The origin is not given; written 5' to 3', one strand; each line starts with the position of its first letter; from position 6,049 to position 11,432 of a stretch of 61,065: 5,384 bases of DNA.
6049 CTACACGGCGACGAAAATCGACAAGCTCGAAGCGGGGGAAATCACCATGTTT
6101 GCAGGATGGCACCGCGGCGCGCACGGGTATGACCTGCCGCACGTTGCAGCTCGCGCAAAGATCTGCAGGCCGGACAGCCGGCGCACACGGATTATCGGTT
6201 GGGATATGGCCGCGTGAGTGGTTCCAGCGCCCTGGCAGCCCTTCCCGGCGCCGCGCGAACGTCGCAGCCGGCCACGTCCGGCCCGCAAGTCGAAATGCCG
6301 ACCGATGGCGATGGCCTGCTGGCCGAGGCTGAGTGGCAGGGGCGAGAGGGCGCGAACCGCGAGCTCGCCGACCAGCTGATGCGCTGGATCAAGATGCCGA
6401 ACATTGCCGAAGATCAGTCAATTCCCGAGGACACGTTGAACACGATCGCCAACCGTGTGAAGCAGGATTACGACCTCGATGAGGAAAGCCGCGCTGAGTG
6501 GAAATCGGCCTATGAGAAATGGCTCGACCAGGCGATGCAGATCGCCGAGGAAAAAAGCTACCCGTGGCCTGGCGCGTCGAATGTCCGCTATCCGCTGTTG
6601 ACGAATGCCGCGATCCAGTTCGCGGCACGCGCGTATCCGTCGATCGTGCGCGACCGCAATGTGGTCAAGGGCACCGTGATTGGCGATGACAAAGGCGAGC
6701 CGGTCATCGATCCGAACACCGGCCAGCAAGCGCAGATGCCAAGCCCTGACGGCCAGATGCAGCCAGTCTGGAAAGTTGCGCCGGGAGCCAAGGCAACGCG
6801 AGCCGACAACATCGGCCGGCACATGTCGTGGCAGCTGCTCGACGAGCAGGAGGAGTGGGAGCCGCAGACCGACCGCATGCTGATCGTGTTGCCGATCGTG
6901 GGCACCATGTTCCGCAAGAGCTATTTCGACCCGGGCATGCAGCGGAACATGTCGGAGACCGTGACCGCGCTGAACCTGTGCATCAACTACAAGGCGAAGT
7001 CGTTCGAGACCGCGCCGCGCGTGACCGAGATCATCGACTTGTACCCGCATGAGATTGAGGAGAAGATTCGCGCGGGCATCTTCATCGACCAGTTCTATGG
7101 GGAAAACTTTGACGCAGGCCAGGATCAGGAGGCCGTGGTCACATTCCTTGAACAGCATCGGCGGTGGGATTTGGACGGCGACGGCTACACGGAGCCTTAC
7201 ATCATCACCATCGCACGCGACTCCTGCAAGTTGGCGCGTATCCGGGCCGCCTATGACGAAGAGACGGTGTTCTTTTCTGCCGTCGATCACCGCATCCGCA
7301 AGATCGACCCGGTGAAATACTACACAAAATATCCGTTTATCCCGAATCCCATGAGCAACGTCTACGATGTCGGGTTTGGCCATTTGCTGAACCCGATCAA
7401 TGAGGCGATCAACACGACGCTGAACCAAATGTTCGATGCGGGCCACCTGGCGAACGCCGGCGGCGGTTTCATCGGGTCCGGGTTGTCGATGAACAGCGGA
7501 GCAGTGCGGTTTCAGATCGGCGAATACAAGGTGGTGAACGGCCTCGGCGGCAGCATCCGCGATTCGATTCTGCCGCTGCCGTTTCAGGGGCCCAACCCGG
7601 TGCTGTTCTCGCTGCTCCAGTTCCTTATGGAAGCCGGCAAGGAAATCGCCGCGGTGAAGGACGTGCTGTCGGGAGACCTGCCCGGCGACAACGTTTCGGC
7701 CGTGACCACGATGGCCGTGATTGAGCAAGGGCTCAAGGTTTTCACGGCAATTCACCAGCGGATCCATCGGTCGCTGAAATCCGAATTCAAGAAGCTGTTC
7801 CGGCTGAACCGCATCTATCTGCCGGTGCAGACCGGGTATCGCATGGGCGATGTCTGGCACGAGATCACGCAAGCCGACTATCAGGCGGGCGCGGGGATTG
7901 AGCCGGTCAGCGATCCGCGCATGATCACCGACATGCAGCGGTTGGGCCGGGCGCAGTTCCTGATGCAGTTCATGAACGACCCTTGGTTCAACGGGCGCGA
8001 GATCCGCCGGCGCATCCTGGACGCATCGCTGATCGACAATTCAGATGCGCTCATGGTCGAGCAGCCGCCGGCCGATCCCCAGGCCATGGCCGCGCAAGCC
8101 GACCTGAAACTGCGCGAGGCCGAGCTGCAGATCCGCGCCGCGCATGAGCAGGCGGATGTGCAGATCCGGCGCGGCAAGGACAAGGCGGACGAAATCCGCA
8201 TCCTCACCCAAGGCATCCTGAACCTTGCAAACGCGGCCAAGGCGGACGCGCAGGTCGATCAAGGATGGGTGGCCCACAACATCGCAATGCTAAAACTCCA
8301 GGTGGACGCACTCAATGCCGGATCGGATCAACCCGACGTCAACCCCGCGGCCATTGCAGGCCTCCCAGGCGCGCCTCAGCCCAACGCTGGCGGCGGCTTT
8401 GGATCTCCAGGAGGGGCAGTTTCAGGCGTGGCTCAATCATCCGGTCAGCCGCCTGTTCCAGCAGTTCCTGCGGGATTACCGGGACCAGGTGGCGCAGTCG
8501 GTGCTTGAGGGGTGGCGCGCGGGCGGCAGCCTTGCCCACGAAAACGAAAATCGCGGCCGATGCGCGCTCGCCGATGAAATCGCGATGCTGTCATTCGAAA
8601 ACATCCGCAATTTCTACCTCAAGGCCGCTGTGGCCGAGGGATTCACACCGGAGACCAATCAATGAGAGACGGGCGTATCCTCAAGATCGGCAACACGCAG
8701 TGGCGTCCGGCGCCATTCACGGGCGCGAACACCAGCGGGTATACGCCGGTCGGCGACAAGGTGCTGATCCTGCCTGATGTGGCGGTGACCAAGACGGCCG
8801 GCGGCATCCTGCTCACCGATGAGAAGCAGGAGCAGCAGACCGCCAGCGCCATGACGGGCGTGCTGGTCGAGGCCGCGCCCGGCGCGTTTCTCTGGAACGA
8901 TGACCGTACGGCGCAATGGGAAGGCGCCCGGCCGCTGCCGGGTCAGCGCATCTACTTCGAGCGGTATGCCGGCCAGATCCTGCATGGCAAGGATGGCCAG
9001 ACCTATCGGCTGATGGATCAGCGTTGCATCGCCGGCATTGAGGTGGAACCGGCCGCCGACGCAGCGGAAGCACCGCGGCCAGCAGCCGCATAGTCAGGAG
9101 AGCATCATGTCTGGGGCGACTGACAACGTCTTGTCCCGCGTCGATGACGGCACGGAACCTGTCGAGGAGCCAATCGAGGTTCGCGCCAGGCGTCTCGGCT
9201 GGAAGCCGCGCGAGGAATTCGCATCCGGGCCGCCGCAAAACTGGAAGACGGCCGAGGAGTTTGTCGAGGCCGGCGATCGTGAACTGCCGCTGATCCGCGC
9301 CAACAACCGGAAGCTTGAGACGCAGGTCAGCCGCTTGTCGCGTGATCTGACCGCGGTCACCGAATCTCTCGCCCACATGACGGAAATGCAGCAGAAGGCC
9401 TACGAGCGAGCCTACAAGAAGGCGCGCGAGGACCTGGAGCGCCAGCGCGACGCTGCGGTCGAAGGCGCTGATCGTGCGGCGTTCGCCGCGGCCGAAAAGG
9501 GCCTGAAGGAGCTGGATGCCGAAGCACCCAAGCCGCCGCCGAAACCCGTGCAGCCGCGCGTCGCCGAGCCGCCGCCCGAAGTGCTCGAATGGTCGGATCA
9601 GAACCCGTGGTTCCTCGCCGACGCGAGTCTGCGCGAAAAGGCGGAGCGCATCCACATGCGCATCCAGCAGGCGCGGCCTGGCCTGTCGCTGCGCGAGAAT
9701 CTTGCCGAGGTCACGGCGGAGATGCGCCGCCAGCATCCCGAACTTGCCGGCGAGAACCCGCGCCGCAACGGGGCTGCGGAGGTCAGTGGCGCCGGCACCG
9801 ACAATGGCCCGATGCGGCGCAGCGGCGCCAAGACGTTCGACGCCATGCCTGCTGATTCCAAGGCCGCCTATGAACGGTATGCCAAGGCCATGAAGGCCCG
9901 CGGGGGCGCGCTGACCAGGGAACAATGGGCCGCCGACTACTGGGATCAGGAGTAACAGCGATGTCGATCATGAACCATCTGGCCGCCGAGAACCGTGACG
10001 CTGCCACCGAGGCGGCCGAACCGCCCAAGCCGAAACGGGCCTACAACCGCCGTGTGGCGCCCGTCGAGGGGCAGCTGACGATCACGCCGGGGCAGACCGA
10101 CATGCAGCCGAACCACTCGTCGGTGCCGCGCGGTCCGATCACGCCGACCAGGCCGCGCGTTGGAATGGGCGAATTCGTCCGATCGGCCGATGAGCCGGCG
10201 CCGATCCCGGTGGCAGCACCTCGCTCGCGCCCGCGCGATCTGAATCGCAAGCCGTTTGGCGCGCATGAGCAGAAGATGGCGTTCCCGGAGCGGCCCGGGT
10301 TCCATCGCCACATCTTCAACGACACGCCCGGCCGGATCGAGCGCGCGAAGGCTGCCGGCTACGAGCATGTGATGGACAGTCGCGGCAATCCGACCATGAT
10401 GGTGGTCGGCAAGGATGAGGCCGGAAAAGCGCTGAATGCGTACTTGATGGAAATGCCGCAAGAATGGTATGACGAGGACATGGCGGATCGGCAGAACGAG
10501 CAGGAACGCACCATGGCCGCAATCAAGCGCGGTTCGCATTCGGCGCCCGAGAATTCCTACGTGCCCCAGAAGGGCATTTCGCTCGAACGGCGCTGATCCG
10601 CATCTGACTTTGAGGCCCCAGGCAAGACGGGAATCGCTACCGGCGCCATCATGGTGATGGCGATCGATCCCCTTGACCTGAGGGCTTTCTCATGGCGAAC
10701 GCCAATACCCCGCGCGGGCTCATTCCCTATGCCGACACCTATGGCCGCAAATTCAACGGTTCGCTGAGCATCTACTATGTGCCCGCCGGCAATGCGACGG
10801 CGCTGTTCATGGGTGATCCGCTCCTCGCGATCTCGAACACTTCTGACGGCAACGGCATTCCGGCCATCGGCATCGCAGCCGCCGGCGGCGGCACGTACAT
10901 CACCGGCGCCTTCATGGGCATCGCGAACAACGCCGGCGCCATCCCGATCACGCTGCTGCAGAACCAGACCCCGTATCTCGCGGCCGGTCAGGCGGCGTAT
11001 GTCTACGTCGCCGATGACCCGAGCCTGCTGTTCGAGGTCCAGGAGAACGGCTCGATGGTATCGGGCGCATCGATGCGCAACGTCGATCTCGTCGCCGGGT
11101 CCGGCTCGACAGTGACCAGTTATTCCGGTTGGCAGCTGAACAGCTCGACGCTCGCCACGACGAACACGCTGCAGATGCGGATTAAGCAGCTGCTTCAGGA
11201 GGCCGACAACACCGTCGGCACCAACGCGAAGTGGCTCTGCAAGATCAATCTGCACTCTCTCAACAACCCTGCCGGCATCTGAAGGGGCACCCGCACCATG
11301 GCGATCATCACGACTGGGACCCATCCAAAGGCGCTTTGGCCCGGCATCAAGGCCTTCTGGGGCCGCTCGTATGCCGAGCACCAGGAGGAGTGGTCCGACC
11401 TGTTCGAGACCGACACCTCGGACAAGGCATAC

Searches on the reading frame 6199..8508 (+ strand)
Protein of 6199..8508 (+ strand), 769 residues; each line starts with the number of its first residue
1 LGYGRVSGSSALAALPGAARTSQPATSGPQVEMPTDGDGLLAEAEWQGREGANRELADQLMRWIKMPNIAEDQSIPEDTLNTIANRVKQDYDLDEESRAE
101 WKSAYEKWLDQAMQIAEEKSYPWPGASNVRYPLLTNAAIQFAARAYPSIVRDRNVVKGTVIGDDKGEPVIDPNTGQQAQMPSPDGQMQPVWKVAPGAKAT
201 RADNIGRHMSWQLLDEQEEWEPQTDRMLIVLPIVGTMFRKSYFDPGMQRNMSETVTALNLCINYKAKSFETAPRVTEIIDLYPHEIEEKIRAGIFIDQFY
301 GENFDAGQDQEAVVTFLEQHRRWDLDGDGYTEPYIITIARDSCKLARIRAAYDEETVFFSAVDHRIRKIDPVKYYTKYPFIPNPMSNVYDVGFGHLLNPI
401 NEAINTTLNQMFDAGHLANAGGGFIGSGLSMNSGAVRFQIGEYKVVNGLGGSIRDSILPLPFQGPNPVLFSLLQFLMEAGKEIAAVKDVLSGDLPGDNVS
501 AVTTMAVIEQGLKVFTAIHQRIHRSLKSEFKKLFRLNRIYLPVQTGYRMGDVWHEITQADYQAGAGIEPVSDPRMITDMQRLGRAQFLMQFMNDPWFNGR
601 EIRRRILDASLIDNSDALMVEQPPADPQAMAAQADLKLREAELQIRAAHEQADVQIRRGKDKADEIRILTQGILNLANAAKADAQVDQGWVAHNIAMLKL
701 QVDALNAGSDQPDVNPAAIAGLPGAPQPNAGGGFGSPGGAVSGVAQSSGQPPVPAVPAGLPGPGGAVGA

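Call 3: search_protein_families(library=pfam, proteins=[window:6199-8508:+], max_evalue=1)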
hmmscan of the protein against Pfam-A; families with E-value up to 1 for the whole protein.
window:6199-8508:+ (769 aa): 3 families
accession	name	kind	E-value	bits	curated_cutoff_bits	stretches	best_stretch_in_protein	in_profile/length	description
PF23899.1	SU10_portal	-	8.4e-05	21.6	30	1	303-640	263-591/593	Phage SU10 portal protein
PF05321.16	HHA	-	0.032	14.9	25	1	349-379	22-52/57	Haemolysin expression modulating protein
PF09577.15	Spore_YpjB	-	0.13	12.5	24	1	658-708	41-90/230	Sporulation protein YpjB (SpoYpjB)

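Call 4: search_protein_families(library=phrogs, proteins=[window:6199-8508:+], max_evalue=0.01)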
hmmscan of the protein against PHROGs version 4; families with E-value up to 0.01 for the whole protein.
window:6199-8508:+ (769 aa): 1 family
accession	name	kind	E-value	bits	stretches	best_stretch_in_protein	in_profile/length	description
phrog_1216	-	head and packaging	9.1e-16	58.5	1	306-680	291-648/714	portal protein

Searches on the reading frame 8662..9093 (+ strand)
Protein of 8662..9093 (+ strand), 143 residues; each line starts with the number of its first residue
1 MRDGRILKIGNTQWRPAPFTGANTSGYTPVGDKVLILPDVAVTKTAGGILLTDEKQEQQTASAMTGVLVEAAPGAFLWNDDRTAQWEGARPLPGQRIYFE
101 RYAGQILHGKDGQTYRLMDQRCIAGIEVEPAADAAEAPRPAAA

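Call 28: search_protein_families(library=phrogs, proteins=[window:8662-9093:+], max_evalue=0.01)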
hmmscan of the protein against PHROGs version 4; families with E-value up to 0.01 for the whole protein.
window:8662-9093:+ (143 aa): 1 family
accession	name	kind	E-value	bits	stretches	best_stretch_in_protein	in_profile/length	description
phrog_3188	-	other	5.2e-11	43.2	1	28-127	4-94/96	co-chaperonin GroES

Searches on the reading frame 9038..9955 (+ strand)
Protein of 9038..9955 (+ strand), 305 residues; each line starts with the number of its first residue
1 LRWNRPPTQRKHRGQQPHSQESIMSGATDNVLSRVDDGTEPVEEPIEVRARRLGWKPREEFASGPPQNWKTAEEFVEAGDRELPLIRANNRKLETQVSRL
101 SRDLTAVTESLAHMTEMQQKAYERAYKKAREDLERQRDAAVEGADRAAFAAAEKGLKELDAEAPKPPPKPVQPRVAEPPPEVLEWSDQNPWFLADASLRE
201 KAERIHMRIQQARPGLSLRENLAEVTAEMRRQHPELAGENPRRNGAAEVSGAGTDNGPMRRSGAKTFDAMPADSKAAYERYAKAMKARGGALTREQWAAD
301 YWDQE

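Call 28: search_protein_families(library=phrogs, proteins=[window:9038-9955:+], max_evalue=0.01)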
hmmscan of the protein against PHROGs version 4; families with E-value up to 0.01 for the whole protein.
window:9038-9955:+ (305 aa): 0 families

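Call 48: search_protein_families(library=pfam, proteins=[window:9107-9955:+], max_evalue=0.1)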
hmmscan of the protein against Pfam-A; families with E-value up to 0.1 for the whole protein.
window:9107-9955:+ (282 aa): 2 families
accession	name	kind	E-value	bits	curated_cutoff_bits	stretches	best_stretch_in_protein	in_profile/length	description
PF15960.10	DUF4763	-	0.0027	17.4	30.1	1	30-103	64-137/236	Domain of unknown function (DUF4763)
PF11559.13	ADIP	-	0.004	17.7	34.3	1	65-117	73-124/151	Afadin- and alpha -actinin-Binding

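Call 76: search_protein_families(library=ncbifam, proteins=[window:9107-9955:+], max_evalue=0.01)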
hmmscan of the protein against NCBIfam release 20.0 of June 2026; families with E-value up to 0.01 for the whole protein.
window:9107-9955:+ (282 aa): 0 families

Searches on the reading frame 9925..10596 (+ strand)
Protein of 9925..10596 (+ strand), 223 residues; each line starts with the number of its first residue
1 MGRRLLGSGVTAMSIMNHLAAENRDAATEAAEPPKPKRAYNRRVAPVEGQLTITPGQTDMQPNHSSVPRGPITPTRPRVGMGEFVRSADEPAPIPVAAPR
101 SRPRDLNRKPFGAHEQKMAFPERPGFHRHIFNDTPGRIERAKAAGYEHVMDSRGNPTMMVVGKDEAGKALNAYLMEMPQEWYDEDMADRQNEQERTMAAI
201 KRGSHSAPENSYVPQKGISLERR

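Call 28: search_protein_families(library=phrogs, proteins=[window:9925-10596:+], max_evalue=0.01)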
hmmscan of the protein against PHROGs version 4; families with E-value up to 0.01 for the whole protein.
window:9925-10596:+ (223 aa): 0 families

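Call 48: search_protein_families(library=pfam, proteins=[window:9961-10596:+], max_evalue=0.1)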
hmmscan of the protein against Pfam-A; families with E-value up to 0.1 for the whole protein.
window:9961-10596:+ (211 aa): 0 families

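Call 64: search_solved_structures(query=window:9961-10596:+, max_evalue=1)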
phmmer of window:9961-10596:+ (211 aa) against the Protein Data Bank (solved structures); distinct sequences matched with E-value up to 1: 1.
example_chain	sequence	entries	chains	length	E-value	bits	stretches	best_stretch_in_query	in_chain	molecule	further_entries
8i3p_A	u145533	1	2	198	0.48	13.6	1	131-187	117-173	Cytosine deaminase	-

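Call 75: search_protein_families(library=padloc, proteins=[window:9961-10596:+], max_evalue=0.01)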
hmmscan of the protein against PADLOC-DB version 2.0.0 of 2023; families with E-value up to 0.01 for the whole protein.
window:9961-10596:+ (211 aa): 0 families

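Call 76: search_protein_families(library=ncbifam, proteins=[window:9961-10596:+], max_evalue=0.01)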
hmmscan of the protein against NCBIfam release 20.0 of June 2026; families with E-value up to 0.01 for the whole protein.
window:9961-10596:+ (211 aa): 0 families

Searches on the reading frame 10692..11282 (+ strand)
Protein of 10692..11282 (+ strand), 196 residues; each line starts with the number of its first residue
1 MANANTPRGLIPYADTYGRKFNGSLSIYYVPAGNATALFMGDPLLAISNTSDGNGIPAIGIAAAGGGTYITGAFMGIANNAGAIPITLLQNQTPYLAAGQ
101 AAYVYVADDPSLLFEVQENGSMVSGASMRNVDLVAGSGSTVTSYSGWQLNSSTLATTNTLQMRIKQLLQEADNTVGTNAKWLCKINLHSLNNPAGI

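Call 28: search_protein_families(library=phrogs, proteins=[window:10692-11282:+], max_evalue=0.01)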
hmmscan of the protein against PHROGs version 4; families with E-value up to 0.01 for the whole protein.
window:10692-11282:+ (196 aa): 1 family
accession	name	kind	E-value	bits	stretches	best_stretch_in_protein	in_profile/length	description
phrog_37556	-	unknown function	9.1e-08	33.1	1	1-195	1-186/187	-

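Call 48: search_protein_families(library=pfam, proteins=[window:10692-11282:+], max_evalue=0.1)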
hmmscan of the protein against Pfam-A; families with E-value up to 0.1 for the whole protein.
window:10692-11282:+ (196 aa): 0 families

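Call 65: search_solved_structures(query=window:10692-11282:+, max_evalue=1)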
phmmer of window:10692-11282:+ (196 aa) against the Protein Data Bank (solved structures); distinct sequences matched with E-value up to 1: 2.
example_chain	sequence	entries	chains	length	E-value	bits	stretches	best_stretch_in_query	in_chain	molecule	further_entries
9nri_BN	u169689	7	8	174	0.38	14.1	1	6-86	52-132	Large ribosomal subunit protein uL18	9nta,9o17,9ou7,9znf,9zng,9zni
6igf_A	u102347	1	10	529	0.54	13.6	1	24-59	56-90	Major capsid protein L1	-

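Call 75: search_protein_families(library=padloc, proteins=[window:10692-11282:+], max_evalue=0.01)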
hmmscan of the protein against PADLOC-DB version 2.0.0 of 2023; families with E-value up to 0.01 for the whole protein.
window:10692-11282:+ (196 aa): 0 families

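Call 76: search_protein_families(library=ncbifam, proteins=[window:10692-11282:+], max_evalue=0.01)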
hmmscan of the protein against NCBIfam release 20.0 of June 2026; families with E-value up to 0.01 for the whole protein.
window:10692-11282:+ (196 aa): 0 families
